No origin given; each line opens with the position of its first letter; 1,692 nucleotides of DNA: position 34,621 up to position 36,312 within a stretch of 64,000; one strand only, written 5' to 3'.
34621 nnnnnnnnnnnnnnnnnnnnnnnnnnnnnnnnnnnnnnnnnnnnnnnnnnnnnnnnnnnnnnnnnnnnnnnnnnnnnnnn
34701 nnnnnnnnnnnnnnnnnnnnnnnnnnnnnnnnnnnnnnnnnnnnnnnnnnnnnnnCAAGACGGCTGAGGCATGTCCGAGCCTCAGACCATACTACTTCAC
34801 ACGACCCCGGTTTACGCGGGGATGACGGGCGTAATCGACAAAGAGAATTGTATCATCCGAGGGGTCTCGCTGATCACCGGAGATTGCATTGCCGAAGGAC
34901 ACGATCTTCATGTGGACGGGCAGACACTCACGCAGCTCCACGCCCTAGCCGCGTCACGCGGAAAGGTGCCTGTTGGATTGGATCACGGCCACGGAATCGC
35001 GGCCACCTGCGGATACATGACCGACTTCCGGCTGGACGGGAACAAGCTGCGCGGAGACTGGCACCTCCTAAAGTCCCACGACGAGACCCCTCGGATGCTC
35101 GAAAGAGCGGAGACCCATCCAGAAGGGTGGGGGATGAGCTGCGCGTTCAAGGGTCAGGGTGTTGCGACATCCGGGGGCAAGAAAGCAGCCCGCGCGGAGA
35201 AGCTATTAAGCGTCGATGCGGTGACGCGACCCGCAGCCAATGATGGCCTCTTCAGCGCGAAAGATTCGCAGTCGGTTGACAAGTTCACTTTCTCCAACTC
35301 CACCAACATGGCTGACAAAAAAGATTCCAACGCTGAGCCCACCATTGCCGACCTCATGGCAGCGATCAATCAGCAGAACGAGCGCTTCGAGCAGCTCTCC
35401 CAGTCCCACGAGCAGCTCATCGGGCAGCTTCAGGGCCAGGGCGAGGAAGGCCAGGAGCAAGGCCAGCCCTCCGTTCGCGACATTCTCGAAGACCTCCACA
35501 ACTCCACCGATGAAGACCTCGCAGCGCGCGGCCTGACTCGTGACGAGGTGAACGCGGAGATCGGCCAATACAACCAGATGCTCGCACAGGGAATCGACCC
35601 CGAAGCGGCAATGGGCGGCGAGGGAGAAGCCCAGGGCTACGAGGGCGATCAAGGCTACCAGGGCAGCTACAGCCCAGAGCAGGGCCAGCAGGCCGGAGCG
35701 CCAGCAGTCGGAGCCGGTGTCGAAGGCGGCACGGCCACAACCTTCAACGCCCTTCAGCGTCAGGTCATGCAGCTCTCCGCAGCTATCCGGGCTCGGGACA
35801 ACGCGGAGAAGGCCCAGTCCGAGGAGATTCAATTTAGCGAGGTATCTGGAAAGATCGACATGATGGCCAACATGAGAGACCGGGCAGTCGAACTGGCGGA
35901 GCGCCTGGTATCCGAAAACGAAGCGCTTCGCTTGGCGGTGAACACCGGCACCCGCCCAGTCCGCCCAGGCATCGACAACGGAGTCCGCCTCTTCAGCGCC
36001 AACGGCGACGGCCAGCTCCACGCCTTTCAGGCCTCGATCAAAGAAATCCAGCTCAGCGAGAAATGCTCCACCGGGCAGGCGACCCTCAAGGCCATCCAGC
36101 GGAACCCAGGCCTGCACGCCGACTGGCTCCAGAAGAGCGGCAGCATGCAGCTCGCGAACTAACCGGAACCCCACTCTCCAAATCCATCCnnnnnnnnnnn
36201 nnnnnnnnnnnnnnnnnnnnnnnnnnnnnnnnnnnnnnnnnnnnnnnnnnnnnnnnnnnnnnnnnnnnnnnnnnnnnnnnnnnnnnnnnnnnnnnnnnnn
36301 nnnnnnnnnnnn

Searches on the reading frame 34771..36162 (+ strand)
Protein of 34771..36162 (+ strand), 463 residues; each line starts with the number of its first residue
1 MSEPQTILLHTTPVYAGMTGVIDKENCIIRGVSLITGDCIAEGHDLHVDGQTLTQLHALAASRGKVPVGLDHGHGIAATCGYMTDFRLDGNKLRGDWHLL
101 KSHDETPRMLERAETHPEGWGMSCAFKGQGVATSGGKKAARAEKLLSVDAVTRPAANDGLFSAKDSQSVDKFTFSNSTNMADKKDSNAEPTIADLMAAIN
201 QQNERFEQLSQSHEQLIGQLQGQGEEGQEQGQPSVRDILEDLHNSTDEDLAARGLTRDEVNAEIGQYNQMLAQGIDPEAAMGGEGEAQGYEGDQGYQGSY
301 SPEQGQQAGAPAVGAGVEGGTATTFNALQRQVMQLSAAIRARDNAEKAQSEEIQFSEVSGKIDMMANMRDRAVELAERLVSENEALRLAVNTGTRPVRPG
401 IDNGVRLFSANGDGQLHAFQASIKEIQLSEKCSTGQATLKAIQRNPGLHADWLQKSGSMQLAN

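Call 3: search_protein_families(library=pfam, proteins=[window:34771-36162:+], max_evalue=0.01)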
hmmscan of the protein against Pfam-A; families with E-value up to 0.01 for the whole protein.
window:34771-36162:+ (463 aa): 0 families

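Call 4: search_protein_families(library=phrogs, proteins=[window:34771-36162:+], max_evalue=0.01)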
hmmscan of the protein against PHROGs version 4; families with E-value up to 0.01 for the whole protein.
window:34771-36162:+ (463 aa): 1 family
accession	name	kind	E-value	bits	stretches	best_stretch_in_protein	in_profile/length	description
phrog_16295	-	unknown function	0.0096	17.2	0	343-386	5-49/114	-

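Call 11: find_related_loci(query=window:34771-36162:+, collection=viral_contigs, flank=10000)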
Query window:34771-36162:+ (463 aa) in viral_contigs; peptide patterns used: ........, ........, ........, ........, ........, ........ (x = any residue, [..] = any of these).
3 stretches matched a pattern, but none encodes a relative of the query by tblastn (E <= 1e-3).

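Call 22: find_related_loci(query=A1, collection=metagenome_contigs, flank=10000)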
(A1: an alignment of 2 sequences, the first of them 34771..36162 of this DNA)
Query A1 (463 aa) in metagenome_contigs; peptide patterns used: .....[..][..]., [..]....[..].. (x = any residue, [..] = any of these).
384 stretches matched a pattern; 2 encode a relative of the query (tblastn E <= 1e-3); 2 distinct loci.
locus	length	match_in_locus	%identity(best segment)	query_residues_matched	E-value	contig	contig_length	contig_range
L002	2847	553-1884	52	1-454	2e-144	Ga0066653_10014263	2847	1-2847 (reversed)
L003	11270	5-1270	52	19-454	3e-134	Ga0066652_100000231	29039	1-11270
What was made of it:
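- Tried and rejected: Metagenome contig scan gave only two short loci (call 22).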

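Call 25: find_homologous_proteins(query=window:34771-36162:+, max_evalue=0.001)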
Query window:34771-36162:+ (463 aa): 97 proteins with E <= 0.001 among 8000 candidates.
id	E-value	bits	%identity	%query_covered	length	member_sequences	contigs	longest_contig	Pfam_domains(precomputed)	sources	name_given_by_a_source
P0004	1.2e-291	985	100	96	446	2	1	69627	-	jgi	-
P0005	3.6e-150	519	56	98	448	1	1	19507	-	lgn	-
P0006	1.9e-147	510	55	98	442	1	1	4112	-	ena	-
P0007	3.2e-139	483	53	97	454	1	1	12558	-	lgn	-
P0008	1.3e-130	455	52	98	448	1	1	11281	-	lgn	-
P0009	2.7e-130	454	52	97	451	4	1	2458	-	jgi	-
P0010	3.8e-128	446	49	98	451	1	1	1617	-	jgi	jgi:hypothetical protein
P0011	1.1e-127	445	50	97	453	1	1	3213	-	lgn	-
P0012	4.5e-125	436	47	97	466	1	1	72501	-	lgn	-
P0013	8.8e-125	435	50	98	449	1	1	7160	-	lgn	-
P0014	1.0e-124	435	48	99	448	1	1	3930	-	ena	-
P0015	3.0e-124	434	50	98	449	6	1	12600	-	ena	-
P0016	5.3e-123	430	50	97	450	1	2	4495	-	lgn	-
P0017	1.0e-121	425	51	98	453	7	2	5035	-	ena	-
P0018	1.6e-119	418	49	98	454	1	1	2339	-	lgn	-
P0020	1.1e-118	415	50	98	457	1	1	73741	-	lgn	-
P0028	2.0e-110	388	47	99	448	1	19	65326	-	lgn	-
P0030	5.2e-109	383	46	99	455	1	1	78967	-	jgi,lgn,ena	-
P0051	1.3e-98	349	43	99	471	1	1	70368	-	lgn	-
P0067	6.1e-93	330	42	97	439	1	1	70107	-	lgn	-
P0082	2.1e-75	273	41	85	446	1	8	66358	-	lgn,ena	-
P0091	9.3e-59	218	37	95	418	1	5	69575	-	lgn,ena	-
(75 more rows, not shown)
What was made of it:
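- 34771..36162 (+): Protease-scaffold fusion (463 aa): protease domain about aa 20-151, linker, coiled-coil scaffold. 97 homologues (call 25).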

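Call 27: find_encoding_contigs(protein=P0012, flank=10000, max_places=1)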
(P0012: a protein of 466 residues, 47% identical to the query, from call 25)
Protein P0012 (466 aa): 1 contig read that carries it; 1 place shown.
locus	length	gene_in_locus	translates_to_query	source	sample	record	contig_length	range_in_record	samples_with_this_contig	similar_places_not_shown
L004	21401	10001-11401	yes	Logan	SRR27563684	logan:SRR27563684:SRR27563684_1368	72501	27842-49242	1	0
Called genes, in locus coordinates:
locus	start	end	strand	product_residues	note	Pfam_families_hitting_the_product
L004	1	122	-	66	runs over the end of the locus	-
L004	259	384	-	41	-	-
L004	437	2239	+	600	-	PF05136:Phage_portal_2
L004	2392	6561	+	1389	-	-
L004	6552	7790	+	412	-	-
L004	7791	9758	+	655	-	-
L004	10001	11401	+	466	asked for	-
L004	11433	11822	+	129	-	-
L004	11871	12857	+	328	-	-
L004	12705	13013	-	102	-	-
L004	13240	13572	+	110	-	-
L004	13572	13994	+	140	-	-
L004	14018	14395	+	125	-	-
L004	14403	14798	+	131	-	-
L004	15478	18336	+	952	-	-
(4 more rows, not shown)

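Call 28: find_encoding_contigs(protein=P0020, flank=10000, max_places=1)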
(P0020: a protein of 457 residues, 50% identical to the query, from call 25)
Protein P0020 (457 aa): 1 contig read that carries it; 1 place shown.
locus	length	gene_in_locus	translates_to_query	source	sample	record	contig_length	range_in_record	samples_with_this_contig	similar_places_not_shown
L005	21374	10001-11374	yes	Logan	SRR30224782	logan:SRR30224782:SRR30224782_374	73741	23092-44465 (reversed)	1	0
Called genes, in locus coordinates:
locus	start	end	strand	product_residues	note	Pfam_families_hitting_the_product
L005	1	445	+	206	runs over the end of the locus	PF07460:NUMOD3 (faint)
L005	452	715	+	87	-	-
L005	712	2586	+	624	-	PF05136:Phage_portal_2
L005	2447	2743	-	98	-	-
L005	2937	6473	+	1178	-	-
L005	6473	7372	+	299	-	-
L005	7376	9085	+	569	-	-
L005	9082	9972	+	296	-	-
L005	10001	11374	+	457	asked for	-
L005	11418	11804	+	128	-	-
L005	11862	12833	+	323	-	-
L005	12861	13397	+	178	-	-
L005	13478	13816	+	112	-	-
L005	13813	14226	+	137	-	-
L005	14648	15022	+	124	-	-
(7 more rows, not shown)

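Call 29: find_encoding_contigs(protein=P0030, flank=10000, max_places=1)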
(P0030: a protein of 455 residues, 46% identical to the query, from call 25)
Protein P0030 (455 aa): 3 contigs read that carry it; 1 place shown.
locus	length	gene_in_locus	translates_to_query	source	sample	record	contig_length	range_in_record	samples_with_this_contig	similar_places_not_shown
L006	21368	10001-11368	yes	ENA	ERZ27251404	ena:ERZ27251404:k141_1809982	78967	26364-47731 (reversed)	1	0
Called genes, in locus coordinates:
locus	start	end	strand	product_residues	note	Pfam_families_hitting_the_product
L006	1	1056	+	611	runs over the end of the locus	PF05136:Phage_portal_2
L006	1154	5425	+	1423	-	-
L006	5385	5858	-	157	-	-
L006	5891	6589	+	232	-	-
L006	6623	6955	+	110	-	-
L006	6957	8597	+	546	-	PF13298:LigD_N (weak), PF14743:DNA_ligase_OB_2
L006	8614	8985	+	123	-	-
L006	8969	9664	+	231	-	-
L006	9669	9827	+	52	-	-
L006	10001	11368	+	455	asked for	-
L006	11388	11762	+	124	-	-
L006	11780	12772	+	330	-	-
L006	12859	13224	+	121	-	-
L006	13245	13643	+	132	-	-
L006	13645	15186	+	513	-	-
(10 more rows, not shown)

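Call 30: find_encoding_contigs(protein=P0091, flank=10000, max_places=1)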
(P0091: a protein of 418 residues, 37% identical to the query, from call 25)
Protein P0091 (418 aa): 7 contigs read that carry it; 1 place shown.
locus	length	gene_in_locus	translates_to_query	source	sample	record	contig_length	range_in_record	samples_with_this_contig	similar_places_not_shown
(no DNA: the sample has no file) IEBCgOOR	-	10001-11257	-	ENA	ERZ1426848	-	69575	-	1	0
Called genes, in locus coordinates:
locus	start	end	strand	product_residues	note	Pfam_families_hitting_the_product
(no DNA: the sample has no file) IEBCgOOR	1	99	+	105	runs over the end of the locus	-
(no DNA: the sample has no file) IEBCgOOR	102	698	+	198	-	PF05050:Methyltransf_21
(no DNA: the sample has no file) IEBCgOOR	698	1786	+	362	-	PF01075:Glyco_transf_9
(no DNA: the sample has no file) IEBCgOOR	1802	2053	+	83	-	-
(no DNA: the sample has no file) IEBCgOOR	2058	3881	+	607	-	PF05136:Phage_portal_2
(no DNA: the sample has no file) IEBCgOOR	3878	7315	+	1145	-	PF18823:InPase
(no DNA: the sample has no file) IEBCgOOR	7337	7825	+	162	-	-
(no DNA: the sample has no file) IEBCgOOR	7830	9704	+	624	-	-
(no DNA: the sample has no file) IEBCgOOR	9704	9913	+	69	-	-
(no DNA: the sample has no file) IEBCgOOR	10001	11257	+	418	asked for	-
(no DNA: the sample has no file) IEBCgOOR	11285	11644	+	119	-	PF09956:Phage_cement_2 (weak), PF22758:Phage_cement (weak)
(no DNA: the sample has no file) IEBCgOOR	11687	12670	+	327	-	-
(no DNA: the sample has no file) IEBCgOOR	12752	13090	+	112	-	-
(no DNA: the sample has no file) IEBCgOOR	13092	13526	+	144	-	-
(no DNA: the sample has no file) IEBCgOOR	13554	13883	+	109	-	-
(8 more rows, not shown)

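Call 36: search_solved_structures(query=A2, max_evalue=10, show_alignments=2)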
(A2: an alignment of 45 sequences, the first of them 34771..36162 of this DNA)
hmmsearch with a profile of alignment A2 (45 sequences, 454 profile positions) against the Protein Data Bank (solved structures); distinct sequences matched with E-value up to 10: 21.
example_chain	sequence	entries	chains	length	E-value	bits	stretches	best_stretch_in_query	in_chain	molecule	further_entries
3m9b_A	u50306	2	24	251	0.011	18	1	299-388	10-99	Proteasome-associated ATPase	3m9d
7ljf_A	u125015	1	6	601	0.033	16.3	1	300-388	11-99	AAA ATPase forming ring-shaped complexes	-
7px9_A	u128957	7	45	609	0.033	16.3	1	300-388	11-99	AAA ATPase forming ring-shaped complexes | Proteasome-associated ATPase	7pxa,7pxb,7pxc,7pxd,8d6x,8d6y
1s72_P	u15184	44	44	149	0.087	15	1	252-331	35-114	50S ribosomal protein L19E | RPL19E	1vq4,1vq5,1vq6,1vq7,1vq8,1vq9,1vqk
1ffk_M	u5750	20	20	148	0.089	14.9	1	252-331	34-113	RIBOSOMAL PROTEIN L19 | RIBOSOMAL PROTEIN L19E | 50S ribosomal protein L19E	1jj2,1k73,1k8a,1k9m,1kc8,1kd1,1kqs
3g4s_P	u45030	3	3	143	0.12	14.5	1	252-331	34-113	50S ribosomal protein L19e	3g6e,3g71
3ow2_O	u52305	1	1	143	0.13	14.4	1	252-331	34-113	50S ribosomal protein L19e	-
7dms_A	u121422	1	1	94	0.3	13.2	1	186-259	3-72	Fe(II)-binding effector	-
5cwb_A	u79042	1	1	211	0.33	13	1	191-273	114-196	Designed helical repeat protein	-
9l94_J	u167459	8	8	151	0.43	12.7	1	252-334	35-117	Large ribosomal subunit protein eL19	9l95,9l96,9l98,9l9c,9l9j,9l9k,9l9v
6tik_C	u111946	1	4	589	0.54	12.3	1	172-364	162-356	Capsid protein,Putative adhesin/invasin,Capsid protein,Factor H-binding protein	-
7bqn_A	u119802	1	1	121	0.61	12.2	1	222-320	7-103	Rei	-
5tey_A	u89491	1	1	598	0.96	11.5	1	286-375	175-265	N6-adenosine-methyltransferase 70 kDa subunit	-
6ttp_A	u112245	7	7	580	0.96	11.5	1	286-375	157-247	N6-adenosine-methyltransferase catalytic subunit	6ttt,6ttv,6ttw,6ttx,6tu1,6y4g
7ptx_A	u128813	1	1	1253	1.3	11.1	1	337-396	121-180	Alpha-latrocrustotoxin-Lt1a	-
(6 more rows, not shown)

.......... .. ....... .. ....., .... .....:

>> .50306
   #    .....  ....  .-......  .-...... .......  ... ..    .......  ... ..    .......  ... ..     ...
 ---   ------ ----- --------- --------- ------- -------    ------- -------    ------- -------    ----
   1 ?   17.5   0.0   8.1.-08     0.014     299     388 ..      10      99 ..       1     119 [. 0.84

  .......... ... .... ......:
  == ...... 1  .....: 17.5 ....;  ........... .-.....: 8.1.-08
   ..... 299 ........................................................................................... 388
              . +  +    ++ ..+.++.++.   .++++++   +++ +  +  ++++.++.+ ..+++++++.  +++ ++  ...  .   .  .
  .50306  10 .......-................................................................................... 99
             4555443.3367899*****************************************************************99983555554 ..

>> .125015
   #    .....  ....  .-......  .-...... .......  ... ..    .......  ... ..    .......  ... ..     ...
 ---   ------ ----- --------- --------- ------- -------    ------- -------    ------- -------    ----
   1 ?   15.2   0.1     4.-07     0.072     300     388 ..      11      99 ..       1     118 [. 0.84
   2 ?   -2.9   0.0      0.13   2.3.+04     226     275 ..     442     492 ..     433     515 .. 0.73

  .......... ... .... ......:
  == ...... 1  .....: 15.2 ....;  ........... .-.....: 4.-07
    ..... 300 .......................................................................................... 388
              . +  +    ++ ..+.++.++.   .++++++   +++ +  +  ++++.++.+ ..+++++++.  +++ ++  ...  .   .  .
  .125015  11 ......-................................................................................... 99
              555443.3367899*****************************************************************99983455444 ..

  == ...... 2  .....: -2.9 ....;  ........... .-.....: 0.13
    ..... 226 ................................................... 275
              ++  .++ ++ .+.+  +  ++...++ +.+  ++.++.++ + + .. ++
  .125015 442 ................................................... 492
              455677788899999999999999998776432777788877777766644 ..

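Call 45: predict_structure(alignment_id=A2)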
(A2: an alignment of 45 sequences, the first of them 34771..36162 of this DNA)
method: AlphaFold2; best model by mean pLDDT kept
length: 463 residues; sequences in the alignment: 45
mean_pLDDT: 76.9   pTM: 0.39
mean pLDDT of the five models: 76.9, 76.7, 75.1, 74.8, 73.6
residues with pLDDT >= 90: 189; 70-90: 136; 50-70: 55; < 50: 83
segments of 3 or more residues with pLDDT < 50: 8-11, 166-186, 224-231, 282-320, 402-405, 460-463
pLDDT, mean of each block of 10 residues (from residue 1): 51 66 96 94 91 97 95 67 95 96 94 92 94 93 96 87 53 42 48 81 82 74 47 81 94 92 89 78 41 34 34 39 71 88 89 88 90 90 80 65 52 75 93 92 93 70 40
secondary structure, 60 per line:
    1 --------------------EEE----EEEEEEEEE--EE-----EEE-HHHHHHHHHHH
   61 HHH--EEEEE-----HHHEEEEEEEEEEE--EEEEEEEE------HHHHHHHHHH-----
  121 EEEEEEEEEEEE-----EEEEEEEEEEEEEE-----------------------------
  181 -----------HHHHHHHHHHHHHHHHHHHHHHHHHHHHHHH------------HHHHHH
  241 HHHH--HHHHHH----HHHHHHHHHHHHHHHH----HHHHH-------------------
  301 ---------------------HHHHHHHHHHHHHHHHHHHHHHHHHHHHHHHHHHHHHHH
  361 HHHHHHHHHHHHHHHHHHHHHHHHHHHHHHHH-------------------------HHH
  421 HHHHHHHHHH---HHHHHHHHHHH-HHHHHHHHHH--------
elements in order: E21-23 E28-36 E46-48 H50-63 E66-70 E79-89 E92-99 H106-115 E121-132 E138-151 H192-222 H235-244 H247-252 H257-272 H277-281 H322-392 H418-430 H434-444 H446-455
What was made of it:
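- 34771..36162 (+): AF2 pLDDT above 90 in the N-domain (call 45).
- On T4-type CTS / gp21 processing system: AF2 model (call 45).
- On Herpesvirus-type assemblin-scaffold precursor: Beta-rich domain at aa 20-151 followed by long helices 192-222 and 322-392 and a C-terminal helical domain (call 45).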

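Call 47: find_encoding_contigs(protein=P0067, flank=10000, max_places=1)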
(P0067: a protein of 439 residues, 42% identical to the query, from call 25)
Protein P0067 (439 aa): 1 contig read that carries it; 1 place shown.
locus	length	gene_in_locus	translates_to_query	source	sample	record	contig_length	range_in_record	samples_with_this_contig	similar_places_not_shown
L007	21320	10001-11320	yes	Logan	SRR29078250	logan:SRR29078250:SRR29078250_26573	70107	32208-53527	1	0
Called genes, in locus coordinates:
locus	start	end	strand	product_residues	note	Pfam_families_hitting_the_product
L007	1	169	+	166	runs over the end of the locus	-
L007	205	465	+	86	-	-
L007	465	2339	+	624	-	PF05136:Phage_portal_2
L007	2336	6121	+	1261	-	-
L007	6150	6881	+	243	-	-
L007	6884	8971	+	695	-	-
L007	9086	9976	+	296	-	-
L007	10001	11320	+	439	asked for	-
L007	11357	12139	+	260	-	-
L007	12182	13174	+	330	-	-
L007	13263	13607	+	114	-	-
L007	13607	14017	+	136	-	-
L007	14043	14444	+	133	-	-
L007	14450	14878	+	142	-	-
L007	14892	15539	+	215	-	-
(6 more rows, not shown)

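Call 48: find_encoding_contigs(protein=P0082, flank=10000, max_places=1)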
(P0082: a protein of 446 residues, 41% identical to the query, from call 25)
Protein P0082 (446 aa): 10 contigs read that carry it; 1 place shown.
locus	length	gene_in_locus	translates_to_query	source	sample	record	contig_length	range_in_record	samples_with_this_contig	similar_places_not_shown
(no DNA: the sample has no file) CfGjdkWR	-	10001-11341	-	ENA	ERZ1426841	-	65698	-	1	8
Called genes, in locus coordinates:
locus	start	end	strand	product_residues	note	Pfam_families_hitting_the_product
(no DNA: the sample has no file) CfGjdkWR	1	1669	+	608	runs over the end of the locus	PF05136:Phage_portal_2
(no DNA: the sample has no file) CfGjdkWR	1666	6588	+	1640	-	-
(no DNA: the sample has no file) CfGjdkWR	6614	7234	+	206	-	-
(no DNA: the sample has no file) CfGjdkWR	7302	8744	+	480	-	-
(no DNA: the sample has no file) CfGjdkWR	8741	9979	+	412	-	-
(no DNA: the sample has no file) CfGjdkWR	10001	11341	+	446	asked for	-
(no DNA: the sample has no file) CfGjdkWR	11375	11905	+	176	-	-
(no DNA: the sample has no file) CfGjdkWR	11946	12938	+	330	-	-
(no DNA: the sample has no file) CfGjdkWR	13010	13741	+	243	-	PF07460:NUMOD3 (faint)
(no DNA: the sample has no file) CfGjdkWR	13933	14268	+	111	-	-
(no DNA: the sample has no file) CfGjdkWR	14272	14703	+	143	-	-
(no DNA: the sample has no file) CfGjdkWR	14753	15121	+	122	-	-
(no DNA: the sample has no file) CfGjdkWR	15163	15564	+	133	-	-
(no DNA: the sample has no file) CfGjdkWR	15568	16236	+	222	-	-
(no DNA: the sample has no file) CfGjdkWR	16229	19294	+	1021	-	-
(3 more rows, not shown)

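Call 49: find_encoding_contigs(protein=P0051, flank=10000, max_places=1)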
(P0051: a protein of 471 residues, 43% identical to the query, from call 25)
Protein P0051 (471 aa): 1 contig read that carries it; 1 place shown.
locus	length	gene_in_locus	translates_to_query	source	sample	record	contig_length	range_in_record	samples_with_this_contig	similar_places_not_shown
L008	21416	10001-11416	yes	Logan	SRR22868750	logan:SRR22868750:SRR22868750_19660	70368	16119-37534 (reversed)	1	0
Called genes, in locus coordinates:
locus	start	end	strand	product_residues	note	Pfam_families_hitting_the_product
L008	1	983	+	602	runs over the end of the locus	PF05136:Phage_portal_2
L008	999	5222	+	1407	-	PF00293:NUDIX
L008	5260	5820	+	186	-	-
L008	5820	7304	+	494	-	-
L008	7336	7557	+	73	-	-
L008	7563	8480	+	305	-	-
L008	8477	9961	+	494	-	-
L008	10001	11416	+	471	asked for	-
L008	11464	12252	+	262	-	-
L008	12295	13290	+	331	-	-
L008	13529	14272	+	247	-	PF07460:NUMOD3 (faint)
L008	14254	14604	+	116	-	-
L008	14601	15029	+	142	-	-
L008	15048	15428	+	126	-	-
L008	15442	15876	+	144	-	-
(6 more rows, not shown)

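Call 50: find_encoding_contigs(protein=P0028, flank=10000, max_places=1)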
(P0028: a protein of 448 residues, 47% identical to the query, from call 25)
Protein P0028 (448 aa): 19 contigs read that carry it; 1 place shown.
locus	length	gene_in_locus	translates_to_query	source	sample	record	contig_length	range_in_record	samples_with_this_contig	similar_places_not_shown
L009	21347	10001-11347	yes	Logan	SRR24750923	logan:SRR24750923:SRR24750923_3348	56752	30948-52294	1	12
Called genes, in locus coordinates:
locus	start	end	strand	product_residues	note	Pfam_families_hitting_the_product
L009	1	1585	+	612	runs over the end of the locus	PF05136:Phage_portal_2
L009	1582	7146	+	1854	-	-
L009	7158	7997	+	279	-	-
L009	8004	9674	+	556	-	-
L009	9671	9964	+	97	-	PF19846:DUF6321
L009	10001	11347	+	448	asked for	-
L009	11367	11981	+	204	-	-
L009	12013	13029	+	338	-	-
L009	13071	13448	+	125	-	-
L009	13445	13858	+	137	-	-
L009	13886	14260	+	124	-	-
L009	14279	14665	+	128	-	-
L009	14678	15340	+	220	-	-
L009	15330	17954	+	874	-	-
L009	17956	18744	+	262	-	-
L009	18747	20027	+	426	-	-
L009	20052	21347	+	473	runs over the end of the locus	PF16190:E1_FCCH (faint)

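Call 52: fold_search(model_id=the predicted structure, library=pdb)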
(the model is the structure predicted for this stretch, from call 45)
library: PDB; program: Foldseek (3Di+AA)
matches with E <= 10: 502; with E <= 0.001: 0
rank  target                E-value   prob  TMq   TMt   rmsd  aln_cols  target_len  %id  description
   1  5jbl_A                1.0e-03  1.00  0.23  0.56   3.6       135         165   14  Structure of the bacteriophage T4 capsid assembly protease, gp21. (released 2016-12-07)
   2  5jbl_B                1.8e-03  1.00  0.22  0.55   5.0       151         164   15  Structure of the bacteriophage T4 capsid assembly protease, gp21. (released 2016-12-07)
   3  1o6e_A                2.6e-03  0.98  0.18  0.33   6.8       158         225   13  Epstein-Barr virus protease (released 2002-11-14)
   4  5jbl_C                4.6e-03  1.00  0.22  0.53   4.1       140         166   16  Structure of the bacteriophage T4 capsid assembly protease, gp21. (released 2016-12-07)
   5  2wpo_A                4.9e-03  1.00  0.21  0.38   6.3       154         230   10  HCMV protease inhibitor complex (released 1999-08-04)
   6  1nkm_A                5.2e-03  1.00  0.20  0.38   4.5       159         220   14  Complex structure of HCMV Protease and a peptidomimetic inhibitor (released 2003-02-11)
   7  1njt_A                6.6e-03  1.00  0.20  0.38   4.6       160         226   14  COMPLEX STRUCTURE OF HCMV PROTEASE AND A PEPTIDOMIMETIC INHIBITOR (released 2003-02-11)
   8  1at3_A                7.5e-03  0.99  0.19  0.37   6.4       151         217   12  HERPES SIMPLEX VIRUS TYPE II PROTEASE (released 1998-10-14)
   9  1nju_B                7.5e-03  0.99  0.19  0.36   6.4       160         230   15  Complex structure of HCMV Protease and a peptidomimetic inhibitor (released 2003-02-11)
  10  8j3s_C                7.5e-03  0.99  0.19  0.38   5.9       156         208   12  Complex structure of human cytomegalovirus protease and a macrocyclic peptide ligand (released 2023-11-08)
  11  4v07_A                7.5e-03  0.98  0.19  0.36   6.5       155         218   13  Dimeric pseudorabies virus protease pUL26N at 2.1 A resolution (released 2015-07-15)
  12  1nkk_A                7.9e-03  1.00  0.21  0.40   4.3       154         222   10  COMPLEX STRUCTURE OF HCMV PROTEASE AND A PEPTIDOMIMETIC INHIBITOR (released 2003-02-11)
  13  1nju_A                1.1e-02  0.99  0.20  0.38   6.1       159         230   13  Complex structure of HCMV Protease and a peptidomimetic inhibitor (released 2003-02-11)
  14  1njt_D                1.1e-02  0.99  0.19  0.37   4.9       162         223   14  COMPLEX STRUCTURE OF HCMV PROTEASE AND A PEPTIDOMIMETIC INHIBITOR (released 2003-02-11)
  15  8j3s_A                1.1e-02  0.99  0.20  0.40   4.9       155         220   12  Complex structure of human cytomegalovirus protease and a macrocyclic peptide ligand (released 2023-11-08)
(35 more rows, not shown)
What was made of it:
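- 34771..36162 (+): Foldseek top hit T4 gp21 5jbl (prob 1.0, TM 0.56), then herpesvirus assemblins (call 52).
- On T4-type CTS / gp21 processing system: Foldseek top hit 5jbl, T4 gp21, prob 1.0, TM 0.56 (call 52).
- On Herpesvirus-type assemblin-scaffold precursor: Assemblin hits (call 52).
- Closest known: T4 capsid targeting sequence. Same: The protease here has the gp21 fold (call 52).
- Protease fold (call 52).
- Tried and rejected: The fold search was needed (call 52).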

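Call 56: search_dna_similar(query=window:34771-36162:+, collection=phages, mode=protein, max_evalue=1, max_rows=15)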
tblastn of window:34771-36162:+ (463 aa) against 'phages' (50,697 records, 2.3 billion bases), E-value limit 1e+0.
No match.
